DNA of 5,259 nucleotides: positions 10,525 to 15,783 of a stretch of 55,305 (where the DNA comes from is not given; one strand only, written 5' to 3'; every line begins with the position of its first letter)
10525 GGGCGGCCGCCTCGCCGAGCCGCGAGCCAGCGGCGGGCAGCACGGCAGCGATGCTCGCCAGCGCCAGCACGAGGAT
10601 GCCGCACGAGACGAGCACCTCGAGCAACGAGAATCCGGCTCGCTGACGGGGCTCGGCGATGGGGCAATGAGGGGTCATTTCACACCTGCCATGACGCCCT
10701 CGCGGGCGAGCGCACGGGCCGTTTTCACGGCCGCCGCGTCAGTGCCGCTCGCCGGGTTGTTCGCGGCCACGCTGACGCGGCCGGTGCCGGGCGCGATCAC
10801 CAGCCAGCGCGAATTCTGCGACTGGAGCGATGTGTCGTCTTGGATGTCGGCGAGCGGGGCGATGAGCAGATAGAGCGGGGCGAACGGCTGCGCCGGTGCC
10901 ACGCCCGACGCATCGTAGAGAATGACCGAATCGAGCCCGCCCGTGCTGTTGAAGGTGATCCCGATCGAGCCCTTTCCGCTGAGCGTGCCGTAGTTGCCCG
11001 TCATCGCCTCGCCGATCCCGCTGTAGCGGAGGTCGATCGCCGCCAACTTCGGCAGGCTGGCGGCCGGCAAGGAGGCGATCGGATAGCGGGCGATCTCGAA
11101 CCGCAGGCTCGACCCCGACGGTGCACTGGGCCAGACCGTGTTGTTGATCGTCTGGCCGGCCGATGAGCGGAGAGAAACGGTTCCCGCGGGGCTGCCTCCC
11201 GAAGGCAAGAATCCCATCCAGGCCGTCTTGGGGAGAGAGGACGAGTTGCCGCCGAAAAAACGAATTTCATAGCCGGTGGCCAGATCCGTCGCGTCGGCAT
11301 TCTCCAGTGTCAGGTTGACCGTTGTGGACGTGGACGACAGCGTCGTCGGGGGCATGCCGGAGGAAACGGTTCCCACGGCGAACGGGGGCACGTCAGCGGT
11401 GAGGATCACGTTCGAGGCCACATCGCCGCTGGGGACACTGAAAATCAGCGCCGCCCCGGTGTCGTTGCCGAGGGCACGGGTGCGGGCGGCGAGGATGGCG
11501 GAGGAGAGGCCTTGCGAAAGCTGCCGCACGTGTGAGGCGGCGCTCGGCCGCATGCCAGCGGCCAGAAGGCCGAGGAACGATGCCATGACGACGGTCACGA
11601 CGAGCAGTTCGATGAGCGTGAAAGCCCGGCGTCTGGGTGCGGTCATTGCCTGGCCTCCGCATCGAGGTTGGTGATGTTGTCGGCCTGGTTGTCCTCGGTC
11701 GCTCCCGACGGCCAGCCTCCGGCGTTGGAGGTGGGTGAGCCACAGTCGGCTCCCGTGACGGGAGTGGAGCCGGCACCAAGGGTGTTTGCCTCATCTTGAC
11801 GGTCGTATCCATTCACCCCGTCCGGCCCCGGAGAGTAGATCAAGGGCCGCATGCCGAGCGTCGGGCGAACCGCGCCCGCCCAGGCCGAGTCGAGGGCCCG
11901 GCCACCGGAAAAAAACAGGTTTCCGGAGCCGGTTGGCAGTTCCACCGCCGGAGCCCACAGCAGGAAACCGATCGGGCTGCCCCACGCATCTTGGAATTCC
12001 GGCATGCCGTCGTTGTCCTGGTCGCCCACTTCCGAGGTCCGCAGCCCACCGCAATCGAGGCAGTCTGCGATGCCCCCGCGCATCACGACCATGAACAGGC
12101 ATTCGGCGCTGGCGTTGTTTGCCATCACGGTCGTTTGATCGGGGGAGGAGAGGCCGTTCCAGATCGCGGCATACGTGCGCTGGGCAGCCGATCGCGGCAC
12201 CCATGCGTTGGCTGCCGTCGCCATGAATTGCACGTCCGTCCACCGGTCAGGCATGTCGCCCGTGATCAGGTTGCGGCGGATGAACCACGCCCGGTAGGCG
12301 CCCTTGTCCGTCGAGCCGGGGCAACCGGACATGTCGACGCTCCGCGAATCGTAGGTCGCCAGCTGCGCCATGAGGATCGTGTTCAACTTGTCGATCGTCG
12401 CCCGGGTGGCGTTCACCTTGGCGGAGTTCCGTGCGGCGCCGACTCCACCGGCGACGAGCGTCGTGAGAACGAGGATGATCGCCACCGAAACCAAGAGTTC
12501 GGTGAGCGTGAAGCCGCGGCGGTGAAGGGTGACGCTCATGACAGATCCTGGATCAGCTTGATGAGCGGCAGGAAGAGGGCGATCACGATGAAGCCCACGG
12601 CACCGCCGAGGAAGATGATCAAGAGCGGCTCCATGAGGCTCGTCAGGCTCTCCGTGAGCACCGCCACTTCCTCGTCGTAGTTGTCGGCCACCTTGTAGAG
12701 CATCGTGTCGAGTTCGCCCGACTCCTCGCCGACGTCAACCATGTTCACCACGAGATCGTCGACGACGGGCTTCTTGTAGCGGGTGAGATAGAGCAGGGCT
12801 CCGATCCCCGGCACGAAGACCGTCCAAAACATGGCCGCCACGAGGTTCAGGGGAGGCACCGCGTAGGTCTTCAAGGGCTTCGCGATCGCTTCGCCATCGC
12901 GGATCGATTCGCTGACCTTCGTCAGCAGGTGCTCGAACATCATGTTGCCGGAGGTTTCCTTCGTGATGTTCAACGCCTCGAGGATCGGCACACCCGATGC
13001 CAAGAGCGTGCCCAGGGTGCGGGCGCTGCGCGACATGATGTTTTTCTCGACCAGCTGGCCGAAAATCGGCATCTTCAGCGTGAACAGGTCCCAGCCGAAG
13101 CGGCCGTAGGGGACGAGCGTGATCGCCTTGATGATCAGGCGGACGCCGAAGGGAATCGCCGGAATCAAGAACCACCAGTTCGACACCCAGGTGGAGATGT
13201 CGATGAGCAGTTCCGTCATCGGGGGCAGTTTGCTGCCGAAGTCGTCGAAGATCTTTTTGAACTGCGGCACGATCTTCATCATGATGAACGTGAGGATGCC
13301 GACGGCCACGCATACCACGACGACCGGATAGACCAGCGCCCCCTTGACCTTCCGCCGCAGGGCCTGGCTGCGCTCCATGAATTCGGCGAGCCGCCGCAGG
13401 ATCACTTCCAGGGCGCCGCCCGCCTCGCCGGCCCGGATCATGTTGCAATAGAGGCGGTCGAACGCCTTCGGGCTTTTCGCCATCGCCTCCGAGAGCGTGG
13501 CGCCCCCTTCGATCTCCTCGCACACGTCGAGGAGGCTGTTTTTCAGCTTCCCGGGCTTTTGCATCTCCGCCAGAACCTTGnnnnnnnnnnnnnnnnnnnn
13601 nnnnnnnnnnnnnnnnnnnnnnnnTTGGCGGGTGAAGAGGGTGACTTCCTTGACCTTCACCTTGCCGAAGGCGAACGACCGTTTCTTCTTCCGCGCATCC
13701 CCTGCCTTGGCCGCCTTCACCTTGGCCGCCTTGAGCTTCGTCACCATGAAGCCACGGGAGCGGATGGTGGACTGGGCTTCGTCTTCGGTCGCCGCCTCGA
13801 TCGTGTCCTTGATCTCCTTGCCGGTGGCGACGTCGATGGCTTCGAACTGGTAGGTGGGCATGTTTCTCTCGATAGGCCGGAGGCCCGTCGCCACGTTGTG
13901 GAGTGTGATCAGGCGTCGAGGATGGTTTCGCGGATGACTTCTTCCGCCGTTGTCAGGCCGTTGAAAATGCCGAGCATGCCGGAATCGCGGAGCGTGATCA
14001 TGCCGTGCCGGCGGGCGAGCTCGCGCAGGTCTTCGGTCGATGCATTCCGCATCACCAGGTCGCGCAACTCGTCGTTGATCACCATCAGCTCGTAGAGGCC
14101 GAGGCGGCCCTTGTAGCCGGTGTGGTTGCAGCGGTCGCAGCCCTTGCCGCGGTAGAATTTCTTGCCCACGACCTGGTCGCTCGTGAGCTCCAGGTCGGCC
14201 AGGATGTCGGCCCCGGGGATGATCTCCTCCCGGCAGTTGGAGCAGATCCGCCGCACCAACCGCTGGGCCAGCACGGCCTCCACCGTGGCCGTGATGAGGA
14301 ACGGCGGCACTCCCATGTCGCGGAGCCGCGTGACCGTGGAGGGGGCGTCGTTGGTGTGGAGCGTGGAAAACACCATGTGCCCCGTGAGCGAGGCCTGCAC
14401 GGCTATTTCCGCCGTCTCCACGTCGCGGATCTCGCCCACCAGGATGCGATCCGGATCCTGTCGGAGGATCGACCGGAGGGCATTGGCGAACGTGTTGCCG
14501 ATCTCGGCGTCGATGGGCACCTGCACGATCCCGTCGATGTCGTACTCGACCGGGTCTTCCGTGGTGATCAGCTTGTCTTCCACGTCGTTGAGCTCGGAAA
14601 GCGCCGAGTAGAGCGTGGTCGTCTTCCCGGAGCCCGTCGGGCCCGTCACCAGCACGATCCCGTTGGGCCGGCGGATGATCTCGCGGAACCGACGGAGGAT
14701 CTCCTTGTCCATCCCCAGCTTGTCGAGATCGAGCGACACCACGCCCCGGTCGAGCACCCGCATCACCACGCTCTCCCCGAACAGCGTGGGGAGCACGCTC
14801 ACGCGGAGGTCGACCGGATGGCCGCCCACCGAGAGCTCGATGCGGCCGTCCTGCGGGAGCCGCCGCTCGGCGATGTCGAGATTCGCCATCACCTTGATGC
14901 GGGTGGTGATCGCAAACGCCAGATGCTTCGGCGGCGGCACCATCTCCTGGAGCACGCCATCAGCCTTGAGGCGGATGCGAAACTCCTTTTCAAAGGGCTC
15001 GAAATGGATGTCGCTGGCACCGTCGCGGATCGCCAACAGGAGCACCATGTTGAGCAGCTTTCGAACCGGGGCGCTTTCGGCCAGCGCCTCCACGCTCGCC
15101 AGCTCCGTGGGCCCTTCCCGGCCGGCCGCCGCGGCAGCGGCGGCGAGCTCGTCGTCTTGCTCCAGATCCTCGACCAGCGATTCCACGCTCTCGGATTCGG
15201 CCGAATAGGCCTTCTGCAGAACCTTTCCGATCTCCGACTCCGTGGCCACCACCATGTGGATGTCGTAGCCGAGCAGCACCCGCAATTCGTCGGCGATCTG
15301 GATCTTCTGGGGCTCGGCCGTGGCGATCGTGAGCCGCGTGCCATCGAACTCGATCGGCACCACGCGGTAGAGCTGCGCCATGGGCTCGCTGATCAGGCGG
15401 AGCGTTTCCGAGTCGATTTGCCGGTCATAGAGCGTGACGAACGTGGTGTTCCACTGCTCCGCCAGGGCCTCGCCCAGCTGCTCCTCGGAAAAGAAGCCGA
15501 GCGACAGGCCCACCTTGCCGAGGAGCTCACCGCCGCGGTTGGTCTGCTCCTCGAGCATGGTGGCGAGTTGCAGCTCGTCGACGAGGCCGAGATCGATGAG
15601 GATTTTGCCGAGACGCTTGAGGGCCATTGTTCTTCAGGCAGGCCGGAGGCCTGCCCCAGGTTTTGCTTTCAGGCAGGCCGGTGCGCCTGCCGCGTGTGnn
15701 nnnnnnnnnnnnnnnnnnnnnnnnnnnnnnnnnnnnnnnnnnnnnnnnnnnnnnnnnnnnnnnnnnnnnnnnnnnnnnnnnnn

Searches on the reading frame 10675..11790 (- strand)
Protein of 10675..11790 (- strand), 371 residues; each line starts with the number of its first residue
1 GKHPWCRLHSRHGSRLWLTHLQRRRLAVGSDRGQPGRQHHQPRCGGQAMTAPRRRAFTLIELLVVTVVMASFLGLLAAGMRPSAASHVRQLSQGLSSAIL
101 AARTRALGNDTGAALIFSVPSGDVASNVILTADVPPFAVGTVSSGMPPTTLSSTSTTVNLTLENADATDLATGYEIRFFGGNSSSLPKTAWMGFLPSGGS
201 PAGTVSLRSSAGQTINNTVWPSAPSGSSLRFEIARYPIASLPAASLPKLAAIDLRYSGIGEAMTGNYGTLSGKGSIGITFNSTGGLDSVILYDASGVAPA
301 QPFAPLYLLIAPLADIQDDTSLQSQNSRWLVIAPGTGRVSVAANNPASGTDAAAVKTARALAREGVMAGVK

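Call 50: search_protein_families(library=pfam, proteins=[window:10675-11790:-], max_evalue=0.0001)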
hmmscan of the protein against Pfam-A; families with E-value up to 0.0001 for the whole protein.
window:10675-11790:- (371 aa): 1 family
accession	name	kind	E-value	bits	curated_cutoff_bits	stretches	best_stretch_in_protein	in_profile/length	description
PF07963.17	N_methyl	-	2.4e-05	24.1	21.2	1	53-76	3-26/27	Prokaryotic N-terminal methylation motif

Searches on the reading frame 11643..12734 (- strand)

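Call 50: search_protein_families(library=pfam, proteins=[window:11643-12734:-], max_evalue=0.0001)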
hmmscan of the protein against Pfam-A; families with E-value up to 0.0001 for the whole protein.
window:11643-12734:- (363 aa): 1 family
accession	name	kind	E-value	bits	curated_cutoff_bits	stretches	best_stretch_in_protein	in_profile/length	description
PF07963.17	N_methyl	-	3.2e-06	26.9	21.2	1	72-94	4-26/27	Prokaryotic N-terminal methylation motif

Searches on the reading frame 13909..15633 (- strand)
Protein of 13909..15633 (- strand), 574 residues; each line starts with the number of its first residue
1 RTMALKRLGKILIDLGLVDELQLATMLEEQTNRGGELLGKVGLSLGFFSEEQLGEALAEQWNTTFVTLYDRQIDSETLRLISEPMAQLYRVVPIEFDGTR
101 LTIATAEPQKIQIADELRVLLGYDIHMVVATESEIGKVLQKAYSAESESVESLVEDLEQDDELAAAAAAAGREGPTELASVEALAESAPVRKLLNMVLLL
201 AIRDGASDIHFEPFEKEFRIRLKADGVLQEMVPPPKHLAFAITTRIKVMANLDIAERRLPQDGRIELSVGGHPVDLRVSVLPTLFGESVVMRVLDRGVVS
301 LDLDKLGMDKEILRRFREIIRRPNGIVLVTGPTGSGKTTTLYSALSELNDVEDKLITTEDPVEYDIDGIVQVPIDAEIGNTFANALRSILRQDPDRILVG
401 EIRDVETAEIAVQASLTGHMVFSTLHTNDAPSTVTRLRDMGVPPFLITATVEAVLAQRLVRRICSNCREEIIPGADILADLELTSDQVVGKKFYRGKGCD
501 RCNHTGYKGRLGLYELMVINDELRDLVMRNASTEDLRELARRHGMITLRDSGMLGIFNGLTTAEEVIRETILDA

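Call 50: search_protein_families(library=pfam, proteins=[window:13909-15633:-], max_evalue=0.0001)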
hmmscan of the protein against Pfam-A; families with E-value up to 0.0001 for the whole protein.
window:13909-15633:- (574 aa): 4 families
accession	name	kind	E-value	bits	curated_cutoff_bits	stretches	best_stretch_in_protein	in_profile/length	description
PF00437.27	T2SSE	-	4.1e-139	463.8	24.9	1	185-568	3-370/370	Type II/IV secretion system protein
PF05157.20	MshEN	-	5e-18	65.3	23.1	1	63-147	3-88/90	MshEN domain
PF25199.1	nSTAND_NTPase5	-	9.5e-06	25.9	34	1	300-353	16-70/145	Novel STAND NTPase 5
PF13191.12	AAA_16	-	1.3e-05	26.2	32.6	0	315-419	15-111/167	AAA ATPase domain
